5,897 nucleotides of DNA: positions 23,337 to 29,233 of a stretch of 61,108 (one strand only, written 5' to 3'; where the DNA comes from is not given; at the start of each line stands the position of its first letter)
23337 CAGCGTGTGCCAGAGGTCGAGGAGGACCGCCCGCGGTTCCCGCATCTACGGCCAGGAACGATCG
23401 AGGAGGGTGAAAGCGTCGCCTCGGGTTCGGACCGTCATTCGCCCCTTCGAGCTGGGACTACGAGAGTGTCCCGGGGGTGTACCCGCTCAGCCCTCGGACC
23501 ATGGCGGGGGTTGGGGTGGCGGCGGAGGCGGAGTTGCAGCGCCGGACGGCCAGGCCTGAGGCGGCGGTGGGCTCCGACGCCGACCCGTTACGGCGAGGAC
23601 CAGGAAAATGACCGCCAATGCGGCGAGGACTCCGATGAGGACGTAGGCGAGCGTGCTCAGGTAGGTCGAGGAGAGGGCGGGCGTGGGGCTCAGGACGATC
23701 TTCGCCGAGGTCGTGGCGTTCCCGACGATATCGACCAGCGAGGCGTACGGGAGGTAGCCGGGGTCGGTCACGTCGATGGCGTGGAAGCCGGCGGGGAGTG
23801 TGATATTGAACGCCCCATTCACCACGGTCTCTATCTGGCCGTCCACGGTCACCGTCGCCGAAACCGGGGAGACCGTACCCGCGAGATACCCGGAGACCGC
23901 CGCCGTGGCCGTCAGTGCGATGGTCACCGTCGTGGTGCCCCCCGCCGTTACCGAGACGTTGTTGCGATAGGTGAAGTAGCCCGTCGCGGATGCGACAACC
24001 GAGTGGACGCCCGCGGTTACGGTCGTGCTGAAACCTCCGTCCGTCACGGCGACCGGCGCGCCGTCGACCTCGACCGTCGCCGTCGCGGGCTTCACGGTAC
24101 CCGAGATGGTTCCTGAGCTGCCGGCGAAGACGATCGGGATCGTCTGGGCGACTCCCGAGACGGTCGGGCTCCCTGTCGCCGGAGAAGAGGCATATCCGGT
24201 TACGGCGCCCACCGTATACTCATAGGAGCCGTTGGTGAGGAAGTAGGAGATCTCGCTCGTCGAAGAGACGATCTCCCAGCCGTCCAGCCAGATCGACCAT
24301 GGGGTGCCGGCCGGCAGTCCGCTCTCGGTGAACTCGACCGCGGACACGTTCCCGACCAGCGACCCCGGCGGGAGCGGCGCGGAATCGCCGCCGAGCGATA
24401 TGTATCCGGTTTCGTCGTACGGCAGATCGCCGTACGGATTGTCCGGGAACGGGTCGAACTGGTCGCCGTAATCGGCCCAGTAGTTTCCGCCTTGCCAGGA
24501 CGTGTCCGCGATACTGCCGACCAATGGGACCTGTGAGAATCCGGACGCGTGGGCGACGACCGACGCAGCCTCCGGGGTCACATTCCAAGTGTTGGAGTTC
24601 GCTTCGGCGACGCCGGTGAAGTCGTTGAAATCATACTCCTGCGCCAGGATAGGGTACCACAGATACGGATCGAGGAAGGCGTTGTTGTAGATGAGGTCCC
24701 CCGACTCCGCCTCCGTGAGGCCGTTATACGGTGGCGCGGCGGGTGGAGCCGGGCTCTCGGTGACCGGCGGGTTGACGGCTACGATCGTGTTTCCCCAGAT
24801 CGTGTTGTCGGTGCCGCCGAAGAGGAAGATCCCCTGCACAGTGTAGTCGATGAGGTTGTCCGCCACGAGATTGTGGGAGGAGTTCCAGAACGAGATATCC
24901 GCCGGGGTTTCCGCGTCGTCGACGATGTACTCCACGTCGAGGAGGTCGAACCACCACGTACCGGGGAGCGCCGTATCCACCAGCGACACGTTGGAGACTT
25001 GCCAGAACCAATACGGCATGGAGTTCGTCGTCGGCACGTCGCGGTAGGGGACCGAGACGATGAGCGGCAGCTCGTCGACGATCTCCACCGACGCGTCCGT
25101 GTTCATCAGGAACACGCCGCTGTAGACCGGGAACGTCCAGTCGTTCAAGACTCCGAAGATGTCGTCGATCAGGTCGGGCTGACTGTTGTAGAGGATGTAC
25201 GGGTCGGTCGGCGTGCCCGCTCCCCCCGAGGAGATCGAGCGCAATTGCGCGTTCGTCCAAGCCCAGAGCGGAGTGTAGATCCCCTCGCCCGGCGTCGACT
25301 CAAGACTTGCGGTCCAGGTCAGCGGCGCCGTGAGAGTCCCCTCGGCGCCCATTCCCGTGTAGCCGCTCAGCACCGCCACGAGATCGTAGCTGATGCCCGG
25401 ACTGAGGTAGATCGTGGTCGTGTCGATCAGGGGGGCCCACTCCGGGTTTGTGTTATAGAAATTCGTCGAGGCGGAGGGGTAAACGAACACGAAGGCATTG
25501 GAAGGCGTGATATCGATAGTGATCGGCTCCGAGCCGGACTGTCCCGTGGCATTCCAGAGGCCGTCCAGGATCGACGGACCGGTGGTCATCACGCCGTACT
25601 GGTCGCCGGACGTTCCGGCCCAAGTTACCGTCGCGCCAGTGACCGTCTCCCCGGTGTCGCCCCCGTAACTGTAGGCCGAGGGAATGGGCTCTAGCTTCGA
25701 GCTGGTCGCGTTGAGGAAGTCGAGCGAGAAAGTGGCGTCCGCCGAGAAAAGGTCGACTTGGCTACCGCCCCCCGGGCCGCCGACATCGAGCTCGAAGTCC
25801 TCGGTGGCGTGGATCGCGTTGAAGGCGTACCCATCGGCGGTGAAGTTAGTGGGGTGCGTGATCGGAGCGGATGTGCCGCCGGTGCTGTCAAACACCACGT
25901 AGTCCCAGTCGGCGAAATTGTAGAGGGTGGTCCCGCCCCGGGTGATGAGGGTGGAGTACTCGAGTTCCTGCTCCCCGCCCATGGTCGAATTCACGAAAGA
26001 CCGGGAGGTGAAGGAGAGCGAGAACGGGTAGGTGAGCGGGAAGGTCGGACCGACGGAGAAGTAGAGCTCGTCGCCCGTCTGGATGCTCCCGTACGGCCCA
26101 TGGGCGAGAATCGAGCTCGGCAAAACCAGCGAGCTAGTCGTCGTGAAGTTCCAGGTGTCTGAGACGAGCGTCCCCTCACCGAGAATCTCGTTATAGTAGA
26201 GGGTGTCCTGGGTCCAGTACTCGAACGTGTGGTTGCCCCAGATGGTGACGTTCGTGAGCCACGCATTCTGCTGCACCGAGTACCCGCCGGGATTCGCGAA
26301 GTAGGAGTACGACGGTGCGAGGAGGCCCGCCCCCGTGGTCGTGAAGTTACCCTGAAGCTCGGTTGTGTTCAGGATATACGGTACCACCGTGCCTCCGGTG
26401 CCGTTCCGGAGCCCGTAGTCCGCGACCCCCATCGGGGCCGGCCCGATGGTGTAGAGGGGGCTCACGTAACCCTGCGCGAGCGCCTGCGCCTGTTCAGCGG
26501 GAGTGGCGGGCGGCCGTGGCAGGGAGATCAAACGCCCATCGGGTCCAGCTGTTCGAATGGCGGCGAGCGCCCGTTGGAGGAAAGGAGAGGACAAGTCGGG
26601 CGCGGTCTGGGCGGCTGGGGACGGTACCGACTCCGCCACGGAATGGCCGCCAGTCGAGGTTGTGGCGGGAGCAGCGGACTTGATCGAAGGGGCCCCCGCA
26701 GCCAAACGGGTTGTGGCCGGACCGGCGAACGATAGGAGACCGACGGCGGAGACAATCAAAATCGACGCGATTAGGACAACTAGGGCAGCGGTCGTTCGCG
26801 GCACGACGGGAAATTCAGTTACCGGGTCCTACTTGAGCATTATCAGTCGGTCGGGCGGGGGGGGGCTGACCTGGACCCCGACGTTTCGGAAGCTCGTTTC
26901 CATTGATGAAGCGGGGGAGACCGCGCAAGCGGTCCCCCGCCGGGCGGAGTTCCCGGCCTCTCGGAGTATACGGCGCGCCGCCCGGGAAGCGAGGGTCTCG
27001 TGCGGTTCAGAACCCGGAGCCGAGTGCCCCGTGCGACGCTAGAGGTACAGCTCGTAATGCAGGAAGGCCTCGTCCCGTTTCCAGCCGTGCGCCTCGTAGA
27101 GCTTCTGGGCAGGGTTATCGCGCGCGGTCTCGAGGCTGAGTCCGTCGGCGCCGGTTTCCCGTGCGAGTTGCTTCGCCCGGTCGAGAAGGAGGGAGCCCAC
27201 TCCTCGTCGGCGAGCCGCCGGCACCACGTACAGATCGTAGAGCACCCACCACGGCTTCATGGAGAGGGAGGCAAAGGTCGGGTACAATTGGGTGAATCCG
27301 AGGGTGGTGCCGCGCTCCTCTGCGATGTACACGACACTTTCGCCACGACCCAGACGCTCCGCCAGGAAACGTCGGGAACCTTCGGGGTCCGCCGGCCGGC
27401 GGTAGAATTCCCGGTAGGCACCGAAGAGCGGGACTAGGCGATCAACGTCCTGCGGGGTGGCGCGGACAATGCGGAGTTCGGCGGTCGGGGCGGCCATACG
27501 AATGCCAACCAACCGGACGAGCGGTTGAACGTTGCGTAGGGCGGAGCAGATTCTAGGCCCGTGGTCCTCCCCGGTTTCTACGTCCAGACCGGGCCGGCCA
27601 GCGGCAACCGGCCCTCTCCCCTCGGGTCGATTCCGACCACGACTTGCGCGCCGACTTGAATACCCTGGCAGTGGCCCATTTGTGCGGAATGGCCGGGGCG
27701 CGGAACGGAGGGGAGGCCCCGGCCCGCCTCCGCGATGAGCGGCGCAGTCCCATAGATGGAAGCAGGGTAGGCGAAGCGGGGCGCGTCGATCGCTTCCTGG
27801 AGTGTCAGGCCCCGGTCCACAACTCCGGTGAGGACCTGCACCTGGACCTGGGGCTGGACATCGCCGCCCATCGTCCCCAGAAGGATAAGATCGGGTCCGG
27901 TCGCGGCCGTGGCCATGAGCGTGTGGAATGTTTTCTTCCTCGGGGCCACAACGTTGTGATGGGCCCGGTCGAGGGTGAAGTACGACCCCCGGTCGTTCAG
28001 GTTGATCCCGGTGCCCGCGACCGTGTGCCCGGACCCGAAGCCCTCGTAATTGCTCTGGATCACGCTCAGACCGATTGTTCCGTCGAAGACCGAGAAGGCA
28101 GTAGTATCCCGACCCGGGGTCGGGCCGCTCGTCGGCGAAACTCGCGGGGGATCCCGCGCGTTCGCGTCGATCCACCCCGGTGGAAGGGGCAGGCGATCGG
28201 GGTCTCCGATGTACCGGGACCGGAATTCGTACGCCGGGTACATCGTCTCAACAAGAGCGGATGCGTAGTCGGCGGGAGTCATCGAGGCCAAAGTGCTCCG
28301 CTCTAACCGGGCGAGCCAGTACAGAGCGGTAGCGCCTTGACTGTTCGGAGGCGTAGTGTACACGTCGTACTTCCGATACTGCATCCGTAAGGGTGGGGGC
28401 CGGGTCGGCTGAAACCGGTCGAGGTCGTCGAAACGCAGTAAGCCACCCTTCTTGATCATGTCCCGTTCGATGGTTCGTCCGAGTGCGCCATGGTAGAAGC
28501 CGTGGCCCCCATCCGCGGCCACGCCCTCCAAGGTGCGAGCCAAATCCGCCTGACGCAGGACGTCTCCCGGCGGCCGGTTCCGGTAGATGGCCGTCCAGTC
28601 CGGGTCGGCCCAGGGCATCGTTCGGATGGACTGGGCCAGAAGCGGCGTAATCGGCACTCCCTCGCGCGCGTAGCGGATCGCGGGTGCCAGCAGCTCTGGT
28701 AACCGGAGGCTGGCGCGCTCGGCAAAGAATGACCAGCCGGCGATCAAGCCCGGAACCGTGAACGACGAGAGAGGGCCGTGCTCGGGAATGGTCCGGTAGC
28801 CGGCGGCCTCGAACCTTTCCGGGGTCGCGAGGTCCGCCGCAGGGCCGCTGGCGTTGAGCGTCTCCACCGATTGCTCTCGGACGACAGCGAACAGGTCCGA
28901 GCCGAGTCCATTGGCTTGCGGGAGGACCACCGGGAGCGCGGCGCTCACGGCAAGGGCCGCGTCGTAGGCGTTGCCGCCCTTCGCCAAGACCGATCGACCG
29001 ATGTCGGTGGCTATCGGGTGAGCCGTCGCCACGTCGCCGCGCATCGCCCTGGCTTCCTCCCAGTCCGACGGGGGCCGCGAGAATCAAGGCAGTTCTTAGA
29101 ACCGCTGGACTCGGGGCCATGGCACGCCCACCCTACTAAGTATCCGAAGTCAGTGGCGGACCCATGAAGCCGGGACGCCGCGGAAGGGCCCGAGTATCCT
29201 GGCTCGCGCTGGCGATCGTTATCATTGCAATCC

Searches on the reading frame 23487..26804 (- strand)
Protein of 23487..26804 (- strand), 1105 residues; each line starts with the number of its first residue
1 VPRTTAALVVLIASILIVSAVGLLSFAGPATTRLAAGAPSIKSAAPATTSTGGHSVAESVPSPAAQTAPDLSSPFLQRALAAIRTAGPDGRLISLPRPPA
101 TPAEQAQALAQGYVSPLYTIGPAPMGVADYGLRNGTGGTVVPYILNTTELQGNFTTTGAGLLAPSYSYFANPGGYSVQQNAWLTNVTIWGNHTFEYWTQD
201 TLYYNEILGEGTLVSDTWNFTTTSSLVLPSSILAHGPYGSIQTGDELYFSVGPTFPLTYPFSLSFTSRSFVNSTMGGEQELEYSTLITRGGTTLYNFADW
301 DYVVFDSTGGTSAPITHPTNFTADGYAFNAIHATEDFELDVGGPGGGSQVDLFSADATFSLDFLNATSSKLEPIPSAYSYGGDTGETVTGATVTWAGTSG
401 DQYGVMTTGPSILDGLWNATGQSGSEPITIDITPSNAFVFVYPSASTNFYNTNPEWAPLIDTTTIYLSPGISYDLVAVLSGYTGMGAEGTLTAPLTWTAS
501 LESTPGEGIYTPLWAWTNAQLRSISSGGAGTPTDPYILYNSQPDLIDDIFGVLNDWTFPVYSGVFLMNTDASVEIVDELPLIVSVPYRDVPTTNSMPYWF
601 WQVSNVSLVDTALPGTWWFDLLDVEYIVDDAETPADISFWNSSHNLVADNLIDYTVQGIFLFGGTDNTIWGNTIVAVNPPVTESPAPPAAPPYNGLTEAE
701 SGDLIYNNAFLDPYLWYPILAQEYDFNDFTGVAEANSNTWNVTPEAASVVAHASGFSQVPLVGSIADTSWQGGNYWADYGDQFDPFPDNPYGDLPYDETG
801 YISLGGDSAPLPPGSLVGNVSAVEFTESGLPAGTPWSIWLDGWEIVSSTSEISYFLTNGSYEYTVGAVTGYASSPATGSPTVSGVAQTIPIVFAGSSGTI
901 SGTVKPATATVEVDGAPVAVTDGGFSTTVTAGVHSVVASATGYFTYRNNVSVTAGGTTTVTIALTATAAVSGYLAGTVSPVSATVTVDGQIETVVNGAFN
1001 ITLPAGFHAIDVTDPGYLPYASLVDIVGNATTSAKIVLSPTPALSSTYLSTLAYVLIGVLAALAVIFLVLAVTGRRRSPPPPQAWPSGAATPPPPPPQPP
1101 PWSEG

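Call 4: search_protein_families(library=pfam, proteins=[window:23487-26804:-])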
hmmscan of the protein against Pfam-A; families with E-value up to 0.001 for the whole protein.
window:23487-26804:- (1105 aa): 4 families
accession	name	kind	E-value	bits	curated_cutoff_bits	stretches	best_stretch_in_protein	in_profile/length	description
PF05317.16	Thermopsin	-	3.4e-38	132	25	1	114-390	5-255/256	Thermopsin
PF08308.17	PEGA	-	7.1e-10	39.1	20.8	1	903-966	7-69/71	PEGA domain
PF05048.19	NosD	-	5.8e-06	26.3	23.6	1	635-779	106-210/212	Periplasmic copper-binding protein (NosD)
PF13715.12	CarbopepD_reg_2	-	0.00093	19.6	32.2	0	921-966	32-78/88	CarboxypepD_reg-like domain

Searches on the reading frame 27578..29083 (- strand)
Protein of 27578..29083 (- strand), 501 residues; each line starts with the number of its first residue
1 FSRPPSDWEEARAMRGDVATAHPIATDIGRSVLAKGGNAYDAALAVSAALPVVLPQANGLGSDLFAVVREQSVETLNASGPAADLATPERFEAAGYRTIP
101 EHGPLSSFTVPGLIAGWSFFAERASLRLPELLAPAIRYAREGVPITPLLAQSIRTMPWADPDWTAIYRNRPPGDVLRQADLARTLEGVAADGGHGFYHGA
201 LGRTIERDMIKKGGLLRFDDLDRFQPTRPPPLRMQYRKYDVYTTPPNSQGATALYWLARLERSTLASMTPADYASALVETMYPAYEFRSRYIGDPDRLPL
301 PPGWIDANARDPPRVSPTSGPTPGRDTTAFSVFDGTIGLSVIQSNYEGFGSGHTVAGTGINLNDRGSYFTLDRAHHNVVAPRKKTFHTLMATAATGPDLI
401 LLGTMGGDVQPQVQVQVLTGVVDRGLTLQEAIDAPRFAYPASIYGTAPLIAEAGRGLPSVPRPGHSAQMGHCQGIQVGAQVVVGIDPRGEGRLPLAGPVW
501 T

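Call 53: search_protein_families(library=pfam, proteins=[window:27578-29083:-], max_evalue=0.00001)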
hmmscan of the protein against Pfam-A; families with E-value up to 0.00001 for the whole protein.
window:27578-29083:- (501 aa): 1 family
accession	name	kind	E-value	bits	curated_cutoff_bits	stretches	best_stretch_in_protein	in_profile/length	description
PF01019.26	G_glu_transpept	-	5.8e-91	306.3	27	1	31-438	2-451/512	Gamma-glutamyltranspeptidase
